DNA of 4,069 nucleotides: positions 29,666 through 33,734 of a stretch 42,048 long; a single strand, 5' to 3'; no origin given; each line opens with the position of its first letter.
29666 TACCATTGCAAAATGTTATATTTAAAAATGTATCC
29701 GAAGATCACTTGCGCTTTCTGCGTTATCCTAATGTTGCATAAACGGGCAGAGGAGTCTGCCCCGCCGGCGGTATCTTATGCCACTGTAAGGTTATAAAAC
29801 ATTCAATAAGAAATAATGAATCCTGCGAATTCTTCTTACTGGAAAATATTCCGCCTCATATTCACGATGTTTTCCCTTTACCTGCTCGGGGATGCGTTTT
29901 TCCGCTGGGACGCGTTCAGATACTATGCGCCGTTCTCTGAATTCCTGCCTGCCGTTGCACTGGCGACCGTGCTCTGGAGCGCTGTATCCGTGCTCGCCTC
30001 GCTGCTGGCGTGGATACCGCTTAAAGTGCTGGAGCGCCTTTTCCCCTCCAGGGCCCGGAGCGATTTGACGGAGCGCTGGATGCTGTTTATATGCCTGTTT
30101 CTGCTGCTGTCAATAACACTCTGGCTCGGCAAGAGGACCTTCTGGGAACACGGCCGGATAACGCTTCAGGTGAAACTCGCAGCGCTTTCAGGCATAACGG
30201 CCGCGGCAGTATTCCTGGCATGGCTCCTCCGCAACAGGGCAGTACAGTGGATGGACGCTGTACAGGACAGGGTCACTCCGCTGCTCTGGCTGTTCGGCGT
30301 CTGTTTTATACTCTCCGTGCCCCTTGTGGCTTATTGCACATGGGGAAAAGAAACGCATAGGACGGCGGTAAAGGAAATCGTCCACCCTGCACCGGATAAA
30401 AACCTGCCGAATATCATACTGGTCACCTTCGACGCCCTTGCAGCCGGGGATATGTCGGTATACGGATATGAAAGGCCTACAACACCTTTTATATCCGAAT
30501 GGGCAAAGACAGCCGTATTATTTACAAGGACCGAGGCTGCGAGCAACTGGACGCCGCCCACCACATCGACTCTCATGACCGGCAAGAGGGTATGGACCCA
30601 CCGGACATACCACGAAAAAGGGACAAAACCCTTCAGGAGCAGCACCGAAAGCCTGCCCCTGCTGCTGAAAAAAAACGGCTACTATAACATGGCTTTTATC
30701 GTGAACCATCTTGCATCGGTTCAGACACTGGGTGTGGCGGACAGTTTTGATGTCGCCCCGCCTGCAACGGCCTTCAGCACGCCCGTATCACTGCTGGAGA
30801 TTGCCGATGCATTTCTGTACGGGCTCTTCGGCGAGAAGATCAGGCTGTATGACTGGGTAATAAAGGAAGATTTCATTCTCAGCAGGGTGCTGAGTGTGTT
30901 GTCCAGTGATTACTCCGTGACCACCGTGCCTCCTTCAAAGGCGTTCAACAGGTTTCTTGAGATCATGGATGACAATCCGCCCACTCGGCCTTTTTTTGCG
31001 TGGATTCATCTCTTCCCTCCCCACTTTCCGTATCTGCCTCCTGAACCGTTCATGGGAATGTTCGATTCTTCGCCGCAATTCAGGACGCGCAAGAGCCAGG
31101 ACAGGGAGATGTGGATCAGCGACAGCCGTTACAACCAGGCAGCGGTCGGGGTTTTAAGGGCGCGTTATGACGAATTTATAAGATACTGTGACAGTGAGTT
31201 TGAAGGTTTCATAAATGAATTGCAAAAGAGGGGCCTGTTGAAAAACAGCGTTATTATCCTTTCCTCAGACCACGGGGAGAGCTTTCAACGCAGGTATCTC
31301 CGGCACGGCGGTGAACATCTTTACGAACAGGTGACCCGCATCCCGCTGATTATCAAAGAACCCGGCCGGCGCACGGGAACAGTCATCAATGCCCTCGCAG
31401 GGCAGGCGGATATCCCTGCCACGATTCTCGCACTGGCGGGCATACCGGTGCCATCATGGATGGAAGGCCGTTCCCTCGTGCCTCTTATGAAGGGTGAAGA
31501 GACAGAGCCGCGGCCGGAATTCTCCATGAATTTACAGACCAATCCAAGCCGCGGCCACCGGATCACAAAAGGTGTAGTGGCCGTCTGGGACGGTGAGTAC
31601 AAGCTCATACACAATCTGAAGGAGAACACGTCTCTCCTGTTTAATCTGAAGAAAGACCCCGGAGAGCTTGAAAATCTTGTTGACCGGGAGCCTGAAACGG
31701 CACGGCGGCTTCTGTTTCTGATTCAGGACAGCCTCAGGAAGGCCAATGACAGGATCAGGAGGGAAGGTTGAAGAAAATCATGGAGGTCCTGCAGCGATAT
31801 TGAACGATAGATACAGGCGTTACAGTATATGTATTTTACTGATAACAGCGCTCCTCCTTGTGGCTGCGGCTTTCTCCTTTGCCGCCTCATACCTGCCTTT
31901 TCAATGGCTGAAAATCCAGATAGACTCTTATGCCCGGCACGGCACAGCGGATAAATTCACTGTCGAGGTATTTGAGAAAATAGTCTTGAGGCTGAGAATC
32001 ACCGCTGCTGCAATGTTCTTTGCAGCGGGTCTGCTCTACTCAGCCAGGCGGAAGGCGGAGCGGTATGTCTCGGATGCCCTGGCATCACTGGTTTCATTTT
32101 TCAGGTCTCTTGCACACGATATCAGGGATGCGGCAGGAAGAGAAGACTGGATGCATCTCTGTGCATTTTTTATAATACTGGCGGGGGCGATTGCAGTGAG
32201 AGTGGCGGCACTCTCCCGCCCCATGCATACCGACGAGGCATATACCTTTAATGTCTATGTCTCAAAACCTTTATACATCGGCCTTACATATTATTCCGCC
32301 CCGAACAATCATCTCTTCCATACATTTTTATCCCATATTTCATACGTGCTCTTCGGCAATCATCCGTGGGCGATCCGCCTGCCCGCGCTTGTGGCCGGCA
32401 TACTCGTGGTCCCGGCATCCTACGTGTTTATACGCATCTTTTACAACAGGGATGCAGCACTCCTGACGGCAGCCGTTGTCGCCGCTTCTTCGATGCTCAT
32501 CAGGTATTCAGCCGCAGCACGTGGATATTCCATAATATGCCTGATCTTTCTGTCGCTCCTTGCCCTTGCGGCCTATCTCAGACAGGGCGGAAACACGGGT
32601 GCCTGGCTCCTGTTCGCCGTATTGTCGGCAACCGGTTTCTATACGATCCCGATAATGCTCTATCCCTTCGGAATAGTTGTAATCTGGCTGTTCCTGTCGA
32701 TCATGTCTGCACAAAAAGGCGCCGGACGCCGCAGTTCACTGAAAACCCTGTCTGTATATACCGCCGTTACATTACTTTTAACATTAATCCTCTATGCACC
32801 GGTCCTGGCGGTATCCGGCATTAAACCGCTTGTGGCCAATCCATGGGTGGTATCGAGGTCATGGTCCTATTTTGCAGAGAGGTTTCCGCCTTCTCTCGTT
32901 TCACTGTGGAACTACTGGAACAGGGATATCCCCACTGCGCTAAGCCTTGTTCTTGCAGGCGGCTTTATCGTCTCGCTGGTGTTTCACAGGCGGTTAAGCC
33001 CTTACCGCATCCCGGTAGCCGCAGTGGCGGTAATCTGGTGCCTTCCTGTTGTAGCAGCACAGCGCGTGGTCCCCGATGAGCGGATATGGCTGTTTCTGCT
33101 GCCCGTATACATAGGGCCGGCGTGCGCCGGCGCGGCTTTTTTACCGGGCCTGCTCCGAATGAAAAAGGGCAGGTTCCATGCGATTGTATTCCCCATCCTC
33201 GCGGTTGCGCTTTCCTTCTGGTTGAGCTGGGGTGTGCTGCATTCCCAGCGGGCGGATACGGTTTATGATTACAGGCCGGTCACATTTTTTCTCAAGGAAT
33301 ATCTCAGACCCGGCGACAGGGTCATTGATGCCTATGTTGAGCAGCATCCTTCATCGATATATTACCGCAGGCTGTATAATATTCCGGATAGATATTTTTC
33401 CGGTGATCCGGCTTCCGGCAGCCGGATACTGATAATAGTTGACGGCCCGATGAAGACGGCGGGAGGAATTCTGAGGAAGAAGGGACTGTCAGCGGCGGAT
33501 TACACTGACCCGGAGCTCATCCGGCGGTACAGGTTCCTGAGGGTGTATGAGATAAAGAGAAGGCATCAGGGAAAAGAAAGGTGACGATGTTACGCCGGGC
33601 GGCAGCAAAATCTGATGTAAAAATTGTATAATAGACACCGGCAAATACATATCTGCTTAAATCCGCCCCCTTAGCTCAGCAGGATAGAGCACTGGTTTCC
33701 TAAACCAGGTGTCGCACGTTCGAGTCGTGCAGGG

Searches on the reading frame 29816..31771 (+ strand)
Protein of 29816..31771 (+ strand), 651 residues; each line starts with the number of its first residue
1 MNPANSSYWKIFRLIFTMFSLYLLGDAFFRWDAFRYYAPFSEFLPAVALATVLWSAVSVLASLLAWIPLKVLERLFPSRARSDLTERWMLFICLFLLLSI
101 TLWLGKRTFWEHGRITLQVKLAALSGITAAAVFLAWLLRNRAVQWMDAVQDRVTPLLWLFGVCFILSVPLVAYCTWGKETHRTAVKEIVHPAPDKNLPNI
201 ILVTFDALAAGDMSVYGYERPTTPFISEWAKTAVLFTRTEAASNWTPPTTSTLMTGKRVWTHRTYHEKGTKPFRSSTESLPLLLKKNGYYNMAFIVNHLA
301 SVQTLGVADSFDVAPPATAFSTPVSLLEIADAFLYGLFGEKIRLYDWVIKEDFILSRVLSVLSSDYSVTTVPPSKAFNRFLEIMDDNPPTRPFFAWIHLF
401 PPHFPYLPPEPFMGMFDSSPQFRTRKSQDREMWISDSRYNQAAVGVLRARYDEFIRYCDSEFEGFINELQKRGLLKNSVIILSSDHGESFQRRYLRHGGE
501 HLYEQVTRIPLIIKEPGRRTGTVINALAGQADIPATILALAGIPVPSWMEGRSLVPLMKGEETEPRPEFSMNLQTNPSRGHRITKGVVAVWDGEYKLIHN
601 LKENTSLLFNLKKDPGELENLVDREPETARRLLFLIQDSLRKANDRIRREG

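Call 80: search_protein_families(library=pfam, proteins=[window:29816-31771:+], max_evalue=0.00001)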
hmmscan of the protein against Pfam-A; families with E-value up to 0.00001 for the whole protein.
window:29816-31771:+ (651 aa): 3 families
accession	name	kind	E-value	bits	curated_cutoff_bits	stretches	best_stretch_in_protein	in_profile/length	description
PF00884.28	Sulfatase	-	6.4e-42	144.3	25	1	198-543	1-301/301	Sulfatase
PF16347.10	SGSH_C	-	8.9e-19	68.6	29.3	1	501-625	10-135/154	N-sulphoglucosamine sulphohydrolase, C-terminal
PF01663.27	Phosphodiest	-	4.5e-07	30.2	23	0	451-487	184-220/342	Type I phosphodiesterase / nucleotide pyrophosphatase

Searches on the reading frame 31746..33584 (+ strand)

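Call 80: search_protein_families(library=pfam, proteins=[window:31746-33584:+], max_evalue=0.00001)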
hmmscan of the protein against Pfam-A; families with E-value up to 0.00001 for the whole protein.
window:31746-33584:+ (612 aa): 1 family
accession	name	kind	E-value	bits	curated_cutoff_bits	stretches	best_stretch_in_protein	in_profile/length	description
PF13231.12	PMT_2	-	3.3e-07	31.1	26.1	1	191-354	5-158/160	Dolichyl-phosphate-mannose-protein mannosyltransferase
